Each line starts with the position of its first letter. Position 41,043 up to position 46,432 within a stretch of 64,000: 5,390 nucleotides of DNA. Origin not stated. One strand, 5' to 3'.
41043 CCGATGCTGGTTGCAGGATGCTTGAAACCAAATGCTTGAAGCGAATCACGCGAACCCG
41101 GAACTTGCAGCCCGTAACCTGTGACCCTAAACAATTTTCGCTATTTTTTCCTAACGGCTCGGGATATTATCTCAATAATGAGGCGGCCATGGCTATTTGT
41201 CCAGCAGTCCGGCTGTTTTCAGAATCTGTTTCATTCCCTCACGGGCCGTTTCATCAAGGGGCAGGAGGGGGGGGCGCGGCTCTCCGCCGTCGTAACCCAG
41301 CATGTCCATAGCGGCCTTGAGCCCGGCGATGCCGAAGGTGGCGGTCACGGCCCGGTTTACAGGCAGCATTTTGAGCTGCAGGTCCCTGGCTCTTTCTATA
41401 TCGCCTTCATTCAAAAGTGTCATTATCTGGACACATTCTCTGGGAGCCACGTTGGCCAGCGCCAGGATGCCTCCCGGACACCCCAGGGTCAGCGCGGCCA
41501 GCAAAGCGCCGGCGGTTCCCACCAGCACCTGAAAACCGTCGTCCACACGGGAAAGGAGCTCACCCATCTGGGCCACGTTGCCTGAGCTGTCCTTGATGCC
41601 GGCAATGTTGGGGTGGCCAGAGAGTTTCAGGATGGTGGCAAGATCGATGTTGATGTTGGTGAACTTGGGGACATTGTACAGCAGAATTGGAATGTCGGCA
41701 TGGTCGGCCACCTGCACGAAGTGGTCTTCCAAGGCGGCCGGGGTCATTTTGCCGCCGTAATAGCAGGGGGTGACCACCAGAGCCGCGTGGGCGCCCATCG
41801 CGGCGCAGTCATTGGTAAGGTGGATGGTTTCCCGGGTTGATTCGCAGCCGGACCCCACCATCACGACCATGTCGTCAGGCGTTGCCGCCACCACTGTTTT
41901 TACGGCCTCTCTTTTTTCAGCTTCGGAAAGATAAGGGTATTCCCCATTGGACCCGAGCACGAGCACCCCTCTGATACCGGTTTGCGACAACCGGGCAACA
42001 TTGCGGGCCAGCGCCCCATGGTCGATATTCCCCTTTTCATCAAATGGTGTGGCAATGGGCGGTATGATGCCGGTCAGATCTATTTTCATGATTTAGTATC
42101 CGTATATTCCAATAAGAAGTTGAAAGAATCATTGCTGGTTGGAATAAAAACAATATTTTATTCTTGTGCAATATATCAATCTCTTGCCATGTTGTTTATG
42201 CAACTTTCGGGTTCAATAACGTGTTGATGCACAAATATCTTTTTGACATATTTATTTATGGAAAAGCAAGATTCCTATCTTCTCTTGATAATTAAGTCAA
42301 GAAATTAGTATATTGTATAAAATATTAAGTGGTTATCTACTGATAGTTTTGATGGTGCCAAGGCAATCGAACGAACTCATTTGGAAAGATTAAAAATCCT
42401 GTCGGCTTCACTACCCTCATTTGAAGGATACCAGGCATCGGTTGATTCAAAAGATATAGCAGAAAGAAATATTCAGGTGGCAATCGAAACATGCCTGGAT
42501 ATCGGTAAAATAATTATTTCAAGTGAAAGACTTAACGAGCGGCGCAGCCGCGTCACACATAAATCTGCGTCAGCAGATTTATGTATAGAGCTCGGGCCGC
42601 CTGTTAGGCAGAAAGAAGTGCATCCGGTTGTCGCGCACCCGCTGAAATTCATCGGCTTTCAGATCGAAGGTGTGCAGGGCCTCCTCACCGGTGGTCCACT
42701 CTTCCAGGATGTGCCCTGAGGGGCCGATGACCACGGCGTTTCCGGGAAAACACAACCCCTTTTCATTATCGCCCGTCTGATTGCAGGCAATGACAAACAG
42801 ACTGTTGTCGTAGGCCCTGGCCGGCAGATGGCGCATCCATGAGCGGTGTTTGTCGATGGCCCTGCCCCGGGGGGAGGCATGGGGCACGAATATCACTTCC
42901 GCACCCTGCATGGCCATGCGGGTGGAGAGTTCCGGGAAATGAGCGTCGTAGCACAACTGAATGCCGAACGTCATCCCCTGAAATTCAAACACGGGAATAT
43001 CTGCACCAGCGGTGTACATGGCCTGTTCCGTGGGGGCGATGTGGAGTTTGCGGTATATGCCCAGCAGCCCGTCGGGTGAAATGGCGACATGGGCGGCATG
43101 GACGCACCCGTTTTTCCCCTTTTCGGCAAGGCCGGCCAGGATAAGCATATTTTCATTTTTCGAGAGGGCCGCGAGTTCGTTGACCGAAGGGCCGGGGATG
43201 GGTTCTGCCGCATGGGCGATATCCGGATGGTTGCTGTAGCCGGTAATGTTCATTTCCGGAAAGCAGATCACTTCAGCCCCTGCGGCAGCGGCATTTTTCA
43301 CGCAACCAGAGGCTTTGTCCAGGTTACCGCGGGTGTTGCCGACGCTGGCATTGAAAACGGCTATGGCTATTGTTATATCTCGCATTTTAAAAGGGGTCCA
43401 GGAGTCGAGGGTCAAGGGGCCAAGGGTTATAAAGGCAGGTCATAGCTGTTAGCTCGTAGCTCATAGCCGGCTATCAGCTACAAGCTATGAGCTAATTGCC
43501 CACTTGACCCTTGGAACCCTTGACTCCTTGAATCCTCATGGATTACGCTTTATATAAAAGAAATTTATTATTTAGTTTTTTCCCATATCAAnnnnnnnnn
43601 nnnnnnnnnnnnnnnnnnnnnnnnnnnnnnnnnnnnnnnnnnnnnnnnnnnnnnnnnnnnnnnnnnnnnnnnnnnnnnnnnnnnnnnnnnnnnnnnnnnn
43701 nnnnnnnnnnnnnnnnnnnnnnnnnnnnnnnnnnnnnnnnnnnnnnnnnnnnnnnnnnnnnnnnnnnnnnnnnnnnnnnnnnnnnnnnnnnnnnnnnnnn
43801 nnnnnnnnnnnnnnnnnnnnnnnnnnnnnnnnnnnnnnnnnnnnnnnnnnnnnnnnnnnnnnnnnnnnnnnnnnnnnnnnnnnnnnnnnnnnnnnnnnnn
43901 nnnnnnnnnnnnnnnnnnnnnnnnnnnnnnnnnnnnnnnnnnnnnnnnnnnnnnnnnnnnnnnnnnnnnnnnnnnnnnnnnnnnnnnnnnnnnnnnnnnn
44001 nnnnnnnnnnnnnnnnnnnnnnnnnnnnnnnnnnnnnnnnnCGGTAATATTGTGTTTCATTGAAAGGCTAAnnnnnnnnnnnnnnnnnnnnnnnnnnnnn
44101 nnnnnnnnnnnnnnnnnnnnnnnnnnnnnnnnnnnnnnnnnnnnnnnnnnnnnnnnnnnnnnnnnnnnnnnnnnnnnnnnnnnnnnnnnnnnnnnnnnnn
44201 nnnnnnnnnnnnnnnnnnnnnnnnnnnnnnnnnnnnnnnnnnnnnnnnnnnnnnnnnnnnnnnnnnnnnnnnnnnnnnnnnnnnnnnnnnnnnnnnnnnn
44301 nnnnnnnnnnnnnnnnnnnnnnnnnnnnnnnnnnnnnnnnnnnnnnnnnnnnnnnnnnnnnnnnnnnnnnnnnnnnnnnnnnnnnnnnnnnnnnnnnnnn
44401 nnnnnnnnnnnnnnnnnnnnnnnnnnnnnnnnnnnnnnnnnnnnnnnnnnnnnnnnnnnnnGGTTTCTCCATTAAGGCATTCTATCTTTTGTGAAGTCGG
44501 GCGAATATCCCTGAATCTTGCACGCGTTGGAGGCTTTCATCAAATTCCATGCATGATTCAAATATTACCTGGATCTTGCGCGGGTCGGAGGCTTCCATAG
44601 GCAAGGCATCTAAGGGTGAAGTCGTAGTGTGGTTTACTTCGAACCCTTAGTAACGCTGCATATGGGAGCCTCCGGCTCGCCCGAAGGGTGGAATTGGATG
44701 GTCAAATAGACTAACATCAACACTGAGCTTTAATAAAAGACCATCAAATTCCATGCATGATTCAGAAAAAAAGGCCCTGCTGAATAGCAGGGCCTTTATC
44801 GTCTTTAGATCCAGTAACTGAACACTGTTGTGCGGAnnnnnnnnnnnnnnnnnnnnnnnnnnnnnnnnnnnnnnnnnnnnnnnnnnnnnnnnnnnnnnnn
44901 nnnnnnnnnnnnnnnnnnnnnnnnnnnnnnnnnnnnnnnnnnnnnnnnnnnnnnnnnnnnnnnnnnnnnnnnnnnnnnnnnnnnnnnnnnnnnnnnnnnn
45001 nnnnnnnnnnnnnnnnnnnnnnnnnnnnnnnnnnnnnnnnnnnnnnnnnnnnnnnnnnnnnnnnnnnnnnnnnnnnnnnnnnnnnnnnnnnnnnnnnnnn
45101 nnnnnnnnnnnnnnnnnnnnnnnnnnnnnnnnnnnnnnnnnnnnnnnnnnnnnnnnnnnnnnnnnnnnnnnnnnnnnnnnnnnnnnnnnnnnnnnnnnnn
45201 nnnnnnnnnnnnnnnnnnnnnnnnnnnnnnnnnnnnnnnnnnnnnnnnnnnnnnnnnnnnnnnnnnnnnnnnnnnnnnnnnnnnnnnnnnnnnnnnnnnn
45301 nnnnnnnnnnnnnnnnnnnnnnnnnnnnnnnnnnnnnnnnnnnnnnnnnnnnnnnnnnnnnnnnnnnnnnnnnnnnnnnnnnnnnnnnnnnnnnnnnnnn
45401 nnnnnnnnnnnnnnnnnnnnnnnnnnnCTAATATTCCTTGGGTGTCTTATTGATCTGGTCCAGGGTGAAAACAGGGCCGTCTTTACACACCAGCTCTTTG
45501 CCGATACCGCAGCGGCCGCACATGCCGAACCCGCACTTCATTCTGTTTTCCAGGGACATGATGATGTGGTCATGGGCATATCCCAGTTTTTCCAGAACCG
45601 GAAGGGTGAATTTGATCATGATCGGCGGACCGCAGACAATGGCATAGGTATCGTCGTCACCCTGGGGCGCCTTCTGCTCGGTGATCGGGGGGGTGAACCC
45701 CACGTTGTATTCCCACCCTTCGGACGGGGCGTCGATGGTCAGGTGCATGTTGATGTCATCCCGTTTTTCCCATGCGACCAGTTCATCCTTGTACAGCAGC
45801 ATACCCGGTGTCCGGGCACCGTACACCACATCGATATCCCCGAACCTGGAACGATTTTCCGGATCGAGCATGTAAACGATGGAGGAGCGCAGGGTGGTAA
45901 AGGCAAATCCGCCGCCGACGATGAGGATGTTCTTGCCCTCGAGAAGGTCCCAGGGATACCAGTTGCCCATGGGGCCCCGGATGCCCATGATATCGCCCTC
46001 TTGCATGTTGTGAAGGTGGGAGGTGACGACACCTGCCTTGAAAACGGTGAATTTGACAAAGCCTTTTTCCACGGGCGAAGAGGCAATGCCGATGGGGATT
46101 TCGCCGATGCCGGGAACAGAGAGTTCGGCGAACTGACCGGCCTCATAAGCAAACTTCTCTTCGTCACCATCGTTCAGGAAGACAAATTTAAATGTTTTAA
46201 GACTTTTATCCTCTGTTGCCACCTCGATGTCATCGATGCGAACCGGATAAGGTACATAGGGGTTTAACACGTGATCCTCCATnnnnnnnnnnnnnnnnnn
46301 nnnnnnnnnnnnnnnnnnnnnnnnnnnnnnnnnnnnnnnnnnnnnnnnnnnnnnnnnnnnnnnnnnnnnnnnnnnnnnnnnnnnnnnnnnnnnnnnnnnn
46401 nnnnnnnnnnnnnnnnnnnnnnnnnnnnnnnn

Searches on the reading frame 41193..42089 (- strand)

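Call 82: search_protein_families(library=pfam, proteins=[window:41193-42089:-], max_evalue=1e-8)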
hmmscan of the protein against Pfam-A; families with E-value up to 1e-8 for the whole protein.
window:41193-42089:- (298 aa): 1 family
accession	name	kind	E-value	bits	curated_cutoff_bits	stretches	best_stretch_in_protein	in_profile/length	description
PF00701.28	DHDPS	-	1.2e-68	231.4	22.1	1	5-292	2-288/289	Dihydrodipicolinate synthetase family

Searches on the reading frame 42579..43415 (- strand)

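Call 82: search_protein_families(library=pfam, proteins=[window:42579-43415:-], max_evalue=1e-8)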
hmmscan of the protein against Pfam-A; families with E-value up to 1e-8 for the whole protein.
window:42579-43415:- (278 aa): 1 family
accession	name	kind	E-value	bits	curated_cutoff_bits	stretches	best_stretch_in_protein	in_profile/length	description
PF00795.27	CN_hydrolase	-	8e-45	153.6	23.2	1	26-261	12-255/256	Carbon-nitrogen hydrolase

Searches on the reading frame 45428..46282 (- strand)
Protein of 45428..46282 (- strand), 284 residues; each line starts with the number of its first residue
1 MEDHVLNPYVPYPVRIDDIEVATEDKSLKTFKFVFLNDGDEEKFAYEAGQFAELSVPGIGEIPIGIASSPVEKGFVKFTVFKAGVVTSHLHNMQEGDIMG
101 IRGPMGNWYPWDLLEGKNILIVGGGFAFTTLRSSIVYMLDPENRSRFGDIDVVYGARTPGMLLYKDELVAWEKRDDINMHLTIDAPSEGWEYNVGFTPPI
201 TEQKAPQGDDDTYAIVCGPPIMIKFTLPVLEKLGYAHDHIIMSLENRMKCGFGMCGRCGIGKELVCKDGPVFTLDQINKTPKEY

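Call 6: search_protein_families(library=pfam, proteins=[window:45428-46282:-], max_evalue=0.01)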
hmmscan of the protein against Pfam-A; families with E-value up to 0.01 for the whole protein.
window:45428-46282:- (284 aa): 3 families
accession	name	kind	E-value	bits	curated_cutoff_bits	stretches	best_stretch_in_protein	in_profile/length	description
PF00175.26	NAD_binding_1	-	5.6e-12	46.7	22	1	122-226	2-107/109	Oxidoreductase NAD-binding domain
PF10418.14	DHODB_Fe-S_bind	-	2e-10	40.7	23.9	1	245-277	1-40/41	Iron-sulfur cluster binding domain of dihydroorotate dehydrogenase B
PF00970.30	FAD_binding_6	-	8.4e-07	29.7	21.1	1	26-108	10-97/99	Oxidoreductase FAD-binding domain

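Call 68: search_protein_families(library=ncbifam, proteins=[window:45428-46282:-], max_evalue=0.00001)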
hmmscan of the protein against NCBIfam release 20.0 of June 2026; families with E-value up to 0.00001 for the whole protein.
window:45428-46282:- (284 aa): 19 families
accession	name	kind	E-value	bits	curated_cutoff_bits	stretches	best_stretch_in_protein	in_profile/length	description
NF006220.0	PRK08345.1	subfamily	2.3e-64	217.5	395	1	7-276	6-286/294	cytochrome-c3 hydrogenase subunit gamma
NF040830.1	sulfhyd_ShyC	equivalog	4e-52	177.2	600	1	7-274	2-278/288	NAD(P)-dependent hydrogenase/sulfhydrogenase 2 subunit gamma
NF040835.1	sulfhyd_HydG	equivalog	4.4e-50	170.6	650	1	7-281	13-288/292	NADPH-dependent hydrogenase/sulfhydrogenase 1 subunit gamma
TIGR02911.1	sulfite_red_B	equivalog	7.8e-50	169.4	288.6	1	41-274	26-253/261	anaerobic sulfite reductase subunit AsrB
NF000796.0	PRK00054.1-1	equivalog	1.4e-40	139.1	224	1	19-279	9-237/254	dihydroorotate dehydrogenase electron transfer subunit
NF004862.0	PRK06222.1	subfamily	3.4e-21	76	220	1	46-277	28-248/281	sulfide/dihydroorotate dehydrogenase-like FAD/NAD-binding protein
NF000798.0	PRK00054.1-3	equivalog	2.8e-18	66.5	219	1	41-275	26-240/244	dihydroorotate dehydrogenase electron transfer subunit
NF009414.0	PRK12778.1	equivalog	3.3e-18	65.3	1103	1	47-278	29-249/752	bifunctional dihydroorotate dehydrogenase B NAD binding subunit/NADPH-dependent glutamate synthase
TIGR01941.1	nqrF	equivalog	8.7e-16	57.8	295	1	27-242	191-400/405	NADH:ubiquinone reductase (Na(+)-transporting) subunit F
NF000799.0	PRK00054.1-4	equivalog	2.1e-15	56.5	314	1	39-276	26-255/258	dihydroorotate dehydrogenase electron transfer subunit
NF000797.0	PRK00054.1-2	equivalog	6.5e-15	55.1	270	1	45-276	41-264/267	dihydroorotate dehydrogenase electron transfer subunit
NF040810.1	BenC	equivalog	1.7e-12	47.2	430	1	28-232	117-317/333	benzoate 1,2-dioxygenase electron transfer component BenC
NF058606.1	GlBtMonoRdsGbcB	equivalog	1.8e-12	46.8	500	1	22-237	22-239/362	glycine betaine monooxygenase reductase subunit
NF045803.1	MethMoxFADbindMmoC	equivalog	1.1e-10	40.8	500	1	30-241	121-336/343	aromatic/alkene monooxygenase hydroxylase FAD-binding subunit MmoC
NF009415.0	PRK12779.1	equivalog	2.2e-09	35.8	1519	1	46-260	677-893/944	putative bifunctional glutamate synthase subunit beta/2-polyprenylphenol hydroxylase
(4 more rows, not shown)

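Call 69: search_solved_structures(query=window:45428-46282:-, max_evalue=1e-8)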
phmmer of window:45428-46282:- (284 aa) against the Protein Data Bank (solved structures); distinct sequences matched with E-value up to 1e-8: 28.
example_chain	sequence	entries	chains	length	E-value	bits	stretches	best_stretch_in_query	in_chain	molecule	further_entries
9nez_C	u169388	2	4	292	5.5e-51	176.7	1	7-281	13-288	Sulfhydrogenase 1 subunit gamma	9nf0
1cnf_A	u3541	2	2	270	1.3e-17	67.1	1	83-236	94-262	NITRATE REDUCTASE | NADH-DEPENDENT NITRATE REDUCTASE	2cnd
1cne_A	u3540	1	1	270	3.2e-16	62.5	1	83-236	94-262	NITRATE REDUCTASE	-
5yly_A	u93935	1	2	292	2.2e-14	56.5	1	84-236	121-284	Nitrate reductase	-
4ylf_A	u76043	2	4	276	1.8e-13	53.5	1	47-277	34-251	Dihydroorotate dehydrogenase B (NAD(+)), electron transfer subunit homolog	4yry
5ksw_B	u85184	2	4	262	9.1e-12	47.9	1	47-275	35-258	Dihydroorotate dehydrogenase B (NAD(+)), electron transfer subunit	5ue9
3w2e_A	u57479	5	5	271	2.2e-11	46.7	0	117-238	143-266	NADH-cytochrome b5 reductase 3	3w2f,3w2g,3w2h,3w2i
1ndh_A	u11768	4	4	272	2.2e-11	46.6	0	117-238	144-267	CYTOCHROME B5 REDUCTASE | NADH-cytochrome b5 reductase 3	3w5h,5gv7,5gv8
2eix_A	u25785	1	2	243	2.8e-11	46.3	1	63-238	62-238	NADH-cytochrome b5 reductase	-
2r6h_A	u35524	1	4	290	4e-11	45.8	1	59-238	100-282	NADH:ubiquinone oxidoreductase, Na translocating, F subunit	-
1i7p_A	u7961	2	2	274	4.1e-11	45.8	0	121-238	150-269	NADH-CYTOCHROME B5 REDUCTASE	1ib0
9v69_A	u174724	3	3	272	5.3e-11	45.4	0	117-238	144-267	NADH-cytochrome b5 reductase 3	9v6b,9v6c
9v6a_A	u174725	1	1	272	6.1e-11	45.2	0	117-238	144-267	NADH-cytochrome b5 reductase 3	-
1qx4_A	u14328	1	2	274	7.8e-11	44.8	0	121-238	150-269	NADH-cytochrome b5 reductase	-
7qty_A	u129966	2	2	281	1e-10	44.5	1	79-242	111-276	Na(+)-translocating NADH-quinone reductase subunit F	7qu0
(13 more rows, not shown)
